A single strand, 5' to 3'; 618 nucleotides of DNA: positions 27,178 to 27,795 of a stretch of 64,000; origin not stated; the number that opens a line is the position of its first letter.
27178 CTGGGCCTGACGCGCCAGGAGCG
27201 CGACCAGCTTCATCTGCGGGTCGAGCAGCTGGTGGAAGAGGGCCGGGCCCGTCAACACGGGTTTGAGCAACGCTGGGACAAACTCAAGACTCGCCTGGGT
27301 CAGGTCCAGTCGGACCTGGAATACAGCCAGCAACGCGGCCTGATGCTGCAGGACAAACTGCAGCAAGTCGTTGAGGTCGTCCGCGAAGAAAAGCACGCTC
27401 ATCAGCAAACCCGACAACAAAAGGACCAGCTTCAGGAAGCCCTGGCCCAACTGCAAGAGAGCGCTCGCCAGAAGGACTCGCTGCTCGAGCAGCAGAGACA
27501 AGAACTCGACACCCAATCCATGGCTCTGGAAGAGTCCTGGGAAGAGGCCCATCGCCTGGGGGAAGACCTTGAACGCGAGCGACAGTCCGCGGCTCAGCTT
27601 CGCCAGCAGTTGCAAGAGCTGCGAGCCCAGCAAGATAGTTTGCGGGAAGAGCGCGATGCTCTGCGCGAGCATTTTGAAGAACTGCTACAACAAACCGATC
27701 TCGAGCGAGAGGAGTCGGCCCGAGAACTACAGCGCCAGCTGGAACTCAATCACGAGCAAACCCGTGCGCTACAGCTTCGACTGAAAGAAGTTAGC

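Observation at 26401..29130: Five diverged copies of an '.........'-type module spaced ~480-570 nt in the N-terminal third of the giant gene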

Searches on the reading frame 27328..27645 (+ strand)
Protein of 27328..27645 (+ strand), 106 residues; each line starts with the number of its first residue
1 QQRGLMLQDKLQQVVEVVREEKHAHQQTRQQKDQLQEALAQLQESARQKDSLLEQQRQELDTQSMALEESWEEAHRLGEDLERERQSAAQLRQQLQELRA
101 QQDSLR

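Call 27: find_related_loci(query=A2, collection=metagenome_contigs, flank=10000)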
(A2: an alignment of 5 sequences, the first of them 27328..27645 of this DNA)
Query A2 (106 aa) in metagenome_contigs; peptide patterns used: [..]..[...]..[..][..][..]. (x = any residue, [..] = any of these).
67 stretches matched a pattern, but none encodes a relative of the query by tblastn (E <= 1e-3).

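Call 30: search_protein_representatives(alignment_id=A2)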
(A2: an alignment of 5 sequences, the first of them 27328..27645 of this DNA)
Query: 5 sequences, 106 profile positions. Proteins with E-value up to 0.001 (for the whole library): 4; up to 1e-10: 1; up to 1e-30: 0. The best 4 are listed.
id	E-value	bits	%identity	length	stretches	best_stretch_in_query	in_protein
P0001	5.1e-13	65.7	-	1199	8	1-105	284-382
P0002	1.8e-09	54.3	-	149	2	1-100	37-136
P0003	3.8e-07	46.9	-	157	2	39-106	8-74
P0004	4.2e-04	37.1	-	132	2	29-94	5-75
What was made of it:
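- Tried and rejected: The exhaustive representative search gave only 4 hits (call 30).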

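Call 32: find_encoding_contigs(protein=P0001, flank=10000, max_places=6)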
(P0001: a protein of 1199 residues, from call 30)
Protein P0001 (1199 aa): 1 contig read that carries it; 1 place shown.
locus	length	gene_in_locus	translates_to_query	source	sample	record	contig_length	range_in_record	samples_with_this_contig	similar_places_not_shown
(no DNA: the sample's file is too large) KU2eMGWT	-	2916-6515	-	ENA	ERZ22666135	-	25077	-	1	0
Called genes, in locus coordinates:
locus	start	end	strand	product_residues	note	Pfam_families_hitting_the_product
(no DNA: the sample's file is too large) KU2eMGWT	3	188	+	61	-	?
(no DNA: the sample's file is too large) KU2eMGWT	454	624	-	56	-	-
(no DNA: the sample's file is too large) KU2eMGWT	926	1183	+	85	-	-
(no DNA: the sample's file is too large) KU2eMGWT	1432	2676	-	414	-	-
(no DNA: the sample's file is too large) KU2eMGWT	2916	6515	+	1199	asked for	-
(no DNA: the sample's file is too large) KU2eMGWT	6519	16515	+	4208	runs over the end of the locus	-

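Call 44: search_protein_families(library=pfam, alignment_id=A2, max_evalue=10)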
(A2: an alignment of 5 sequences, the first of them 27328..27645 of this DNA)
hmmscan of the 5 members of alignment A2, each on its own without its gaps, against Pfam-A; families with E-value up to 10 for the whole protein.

A. member 1, window:27328-27645:+ (106 aa): 24 families
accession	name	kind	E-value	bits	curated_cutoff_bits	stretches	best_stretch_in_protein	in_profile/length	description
PF11887.13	Mce4_CUP1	-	0.012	15.7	32.6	1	7-80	94-167/222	Cholesterol uptake porter CUP1 of Mce4, putative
PF16515.11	HIP1_clath_bdg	-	0.014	16.2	28.8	1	13-105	10-99/99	Clathrin-binding domain of Huntingtin-interacting protein 1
PF08453.16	Peptidase_M9_N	-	0.015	15.5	23.9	1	7-73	96-161/183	Peptidase family M9 N-terminal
PF01322.25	Cytochrom_C_2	-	0.031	15.7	26.5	1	24-100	24-97/121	Cytochrome C'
PF05659.16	RPW8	-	0.034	14.2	30.4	1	6-77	8-78/139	Arabidopsis broad-spectrum mildew resistance protein RPW8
PF24423.1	OVT1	-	0.24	12.2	30.9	1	25-104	10-82/100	Major antigen, helical domain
PF07926.17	TPR_MLP1_2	-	0.29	11.6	36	1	23-81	57-115/129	TPR/MLP1/MLP2-like protein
PF09304.16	Cortex-I_coil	-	0.31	11.7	60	1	8-67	15-74/107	Cortexillin coiled-coil region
PF02601.20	Exonuc_VII_L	-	0.31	10.9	35.9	1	10-102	142-228/315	Exonuclease VII, large subunit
PF05335.18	DUF745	-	0.33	11.1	33.3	1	10-94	84-168/183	Protein of unknown function (DUF745)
PF04546.19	Sigma70_ner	-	0.37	11.1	29.7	1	7-61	86-140/210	Sigma-70, non-essential region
PF25693.1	Phage_Y01A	-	0.65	11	27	1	7-57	16-64/92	Bacteriophage T4-like Y01A protein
PF24696.1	UGSC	-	0.9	10.1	25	1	20-85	9-75/172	UGSC family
PF08702.15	Fib_alpha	-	1.1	9.8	29.9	1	8-101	34-124/143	Fibrinogen alpha/beta chain family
PF20733.2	LRIM1_dimer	-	1.2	9.4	35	1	6-69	43-106/187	Dimerization domain in LRIM1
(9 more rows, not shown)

B. families by the number of members that match (of 5 scanned): 65 families (the first 25 are shown)
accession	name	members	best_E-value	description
PF02601.20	Exonuc_VII_L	3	0.31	Exonuclease VII, large subunit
PF09304.16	Cortex-I_coil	2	0.0041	Cortexillin coiled-coil region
PF25541.1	TBCA_PH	2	0.058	PH domain-containing proteins, TBCA domain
PF08614.16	ATG16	2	0.17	Autophagy protein 16 (ATG16)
PF07926.17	TPR_MLP1_2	2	0.29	TPR/MLP1/MLP2-like protein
PF17675.6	APG6_N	2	1.4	Apg6 coiled-coil region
PF13863.11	DUF4200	2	2.3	Domain of unknown function (DUF4200)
PF07407.17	Seadorna_VP6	1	0.0021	Seadornavirus VP6 protein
PF25182.1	NonGDSL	1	0.0093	Non-GDSL lipase-like family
PF11887.13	Mce4_CUP1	1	0.012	Cholesterol uptake porter CUP1 of Mce4, putative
PF12244.13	DUF3606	1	0.013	Protein of unknown function (DUF3606)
PF16515.11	HIP1_clath_bdg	1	0.014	Clathrin-binding domain of Huntingtin-interacting protein 1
PF08453.16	Peptidase_M9_N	1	0.015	Peptidase family M9 N-terminal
PF15035.11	Rootletin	1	0.015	Ciliary rootlet component, centrosome cohesion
PF09989.15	DUF2229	1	0.015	CoA enzyme activase uncharacterised domain (DUF2229)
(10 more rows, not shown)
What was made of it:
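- Closest known: Buried-polar and 'trigger'-type specificity elements of coiled coils. Same: Two modules gave weak Pfam Cortex-I_coil hits (best E = 0.0041, below the curated cut-off; call 44).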

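Call 45: search_solved_structures(query=A2, max_evalue=10)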
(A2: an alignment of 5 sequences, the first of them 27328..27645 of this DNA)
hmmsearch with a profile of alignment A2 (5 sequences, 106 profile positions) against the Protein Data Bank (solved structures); distinct sequences matched with E-value up to 10: 18.
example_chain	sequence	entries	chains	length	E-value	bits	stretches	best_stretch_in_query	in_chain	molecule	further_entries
7x6f_A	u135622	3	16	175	0.0016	22.3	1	23-97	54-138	Quorum-sensing regulator protein G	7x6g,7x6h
3o0z_A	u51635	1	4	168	0.01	19.7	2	13-105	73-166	Rho-associated protein kinase 1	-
5g6u_A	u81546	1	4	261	0.065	17.1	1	51-99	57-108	LANGERIN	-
9y6s_4T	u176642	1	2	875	0.08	16.8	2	29-105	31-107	Coiled-coil domain-containing protein 40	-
6jfv_B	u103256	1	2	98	0.21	15.4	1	46-106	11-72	Keratin, type II cytoskeletal 5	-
9c7z_A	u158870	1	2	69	0.27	15.1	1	7-60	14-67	HALC3_919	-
7wz8_C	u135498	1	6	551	0.33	14.8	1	51-99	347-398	SNAP-tag,C-type lectin domain family 4 member K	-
3tnu_B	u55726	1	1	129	0.45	14.4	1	28-106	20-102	Keratin, type II cytoskeletal 5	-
7zr2_A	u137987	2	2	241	0.54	14.2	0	21-68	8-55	Spike protein S2',Chimeric protein mimic of SARS-CoV-2 Spike HR1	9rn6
9vbs_A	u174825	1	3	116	0.85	13.5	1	22-99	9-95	Isoform a of Allophagy receptor allo-1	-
3cvf_A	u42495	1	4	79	0.99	13.3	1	41-91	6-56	Homer protein homolog 3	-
2xg7_A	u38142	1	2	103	1.5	12.7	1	23-79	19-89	BONE MARROW STROMAL ANTIGEN 2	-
3rrk_A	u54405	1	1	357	2.5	12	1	15-84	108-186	V-type ATPase 116 kDa subunit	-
1xaw_A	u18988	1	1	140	3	11.7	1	42-96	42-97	Occludin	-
1wpa_A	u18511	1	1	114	4.9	11.1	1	44-95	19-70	Occludin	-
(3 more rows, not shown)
